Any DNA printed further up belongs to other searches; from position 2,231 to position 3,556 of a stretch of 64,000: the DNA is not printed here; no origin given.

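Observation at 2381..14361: Recent segmental duplication: two about 78%-identical UPF0104 genes, each paired with a rSAM and a DegT paralog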

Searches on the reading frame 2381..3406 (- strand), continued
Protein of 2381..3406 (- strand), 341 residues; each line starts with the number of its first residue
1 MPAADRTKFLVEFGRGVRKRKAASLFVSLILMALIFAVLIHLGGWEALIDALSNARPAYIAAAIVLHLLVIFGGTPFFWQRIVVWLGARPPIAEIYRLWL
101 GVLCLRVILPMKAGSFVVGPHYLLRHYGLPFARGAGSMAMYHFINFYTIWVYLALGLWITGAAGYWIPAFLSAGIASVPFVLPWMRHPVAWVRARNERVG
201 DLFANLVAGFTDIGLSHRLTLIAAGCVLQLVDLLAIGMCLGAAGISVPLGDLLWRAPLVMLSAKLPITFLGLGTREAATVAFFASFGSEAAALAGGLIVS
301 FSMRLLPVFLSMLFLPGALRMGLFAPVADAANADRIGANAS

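Call 54: fold_search(model_id=the predicted structure, library=pdb)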
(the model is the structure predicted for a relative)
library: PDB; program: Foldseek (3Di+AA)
matches with E <= 10: 365; with E <= 0.001: 0
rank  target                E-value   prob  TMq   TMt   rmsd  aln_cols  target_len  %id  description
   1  9goe_A                1.3e-03  1.00  0.55  0.25  10.3       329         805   18  Cryo-EM structure of the multiple peptide resistance factor (MprF) from Pseudomonas aeruginosa bound to a synthetic na (released 2025-03-12)
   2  7f47                  2.5e-03  1.00  0.56  0.25  10.9       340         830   13  Cryo-EM structure of Rhizobium etli MprF (released 2022-06-22)
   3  9j8s_A                3.0e-03  1.00  0.59  0.28   6.9       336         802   20  MprF from Pseudomonas aeruginosa in nanodisc, C2 symmetry (released 2025-09-03)
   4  9j8q_A                4.2e-03  1.00  0.61  0.28   5.3       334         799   18  MprF from Pseudomonas aeruginosa in GDN micelle, C2 symmetry (released 2025-09-03)
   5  7duw_A                4.2e-03  1.00  0.55  0.25  10.3       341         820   14  Cryo-EM structure of the multiple peptide resistance factor (MprF) loaded with two lysyl-phosphatidylglycerol molecule (released 2021-04-21)
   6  6lvf_A                6.6e-03  1.00  0.56  0.26   6.3       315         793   12  Cryo-EM structure of the multiple peptide resistance factor (MprF) loaded with one lysyl-phosphatidylglycerol molecule (released 2021-02-03)
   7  7cyk_A                1.2e-01  0.21  0.14  0.15  22.4       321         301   16  Crystal structure of a second cysteine-pair mutant (V110C-I197C) of a bacterial bile acid transporter before disulfide (released 2021-01-13)
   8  9lsk_A                1.3e-01  0.60  0.24  0.20  21.9       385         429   11  Cryo-EM structure of the Klebsiella pneumoniae CitS (citrate-bound occluded state) (released 2025-03-12)
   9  6lh0                  1.5e-01  0.20  0.15  0.16  23.8       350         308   14  Crystal structure of a cysteine-pair mutant (P10C-S291C) of a bacterial bile acid transporter in an inward-facing apo-st (released 2020-12-09)
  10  5x9r_B                1.7e-01  0.41  0.22  0.20  22.2       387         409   13  Structural insights into the elevator-like mechanism of the sodium/citrate symporter CitS (released 2017-06-14)
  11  5xat_B                1.9e-01  0.35  0.21  0.19  22.8       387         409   14  Structural insights into the elevator-like mechanism of the sodium/citrate symporter CitS (released 2017-06-14)
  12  5xat_C                2.0e-01  0.41  0.22  0.20  22.6       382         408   14  Structural insights into the elevator-like mechanism of the sodium/citrate symporter CitS (released 2017-06-14)
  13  5xat_A                2.0e-01  0.38  0.21  0.19  22.8       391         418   14  Structural insights into the elevator-like mechanism of the sodium/citrate symporter CitS (released 2017-06-14)
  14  6cse_M                2.6e-01  0.11  0.13  0.11  24.7       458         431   13  Crystal structure of sodium/alanine symporter AgcS with L-alanine bound (released 2019-01-30)
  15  5xas_A                2.9e-01  0.33  0.22  0.20  22.6       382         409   13  Structural insights into the elevator-like mechanism of the sodium/citrate symporter CitS (released 2017-06-14)
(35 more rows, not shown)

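Call 57: list_cluster_members(proteins=[P0001, P0002, P0003, P0004])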
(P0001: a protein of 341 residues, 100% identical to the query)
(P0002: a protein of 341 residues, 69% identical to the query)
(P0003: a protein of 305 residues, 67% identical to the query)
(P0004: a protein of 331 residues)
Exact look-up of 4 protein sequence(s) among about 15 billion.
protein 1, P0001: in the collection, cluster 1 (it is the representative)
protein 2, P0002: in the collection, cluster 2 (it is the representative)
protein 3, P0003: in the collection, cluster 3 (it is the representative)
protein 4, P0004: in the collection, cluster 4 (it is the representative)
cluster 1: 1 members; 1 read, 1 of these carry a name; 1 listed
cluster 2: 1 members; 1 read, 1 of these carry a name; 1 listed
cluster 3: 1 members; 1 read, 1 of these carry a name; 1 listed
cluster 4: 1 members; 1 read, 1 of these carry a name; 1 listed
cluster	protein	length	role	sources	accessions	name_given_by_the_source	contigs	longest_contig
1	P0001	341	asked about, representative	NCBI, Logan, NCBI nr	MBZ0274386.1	flippase-like domain-containing protein [bacterium]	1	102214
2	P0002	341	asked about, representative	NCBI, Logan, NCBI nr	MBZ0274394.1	flippase-like domain-containing protein [bacterium]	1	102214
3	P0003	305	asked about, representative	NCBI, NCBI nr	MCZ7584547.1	MAG: flippase-like domain-containing protein [Deltaproteobacteria bacterium] | flippase-like domain-containing protein [Deltaproteobacteria bacterium]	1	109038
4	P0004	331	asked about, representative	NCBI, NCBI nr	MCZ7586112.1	MAG: flippase-like domain-containing protein [Deltaproteobacteria bacterium] | flippase-like domain-containing protein [Deltaproteobacteria bacterium]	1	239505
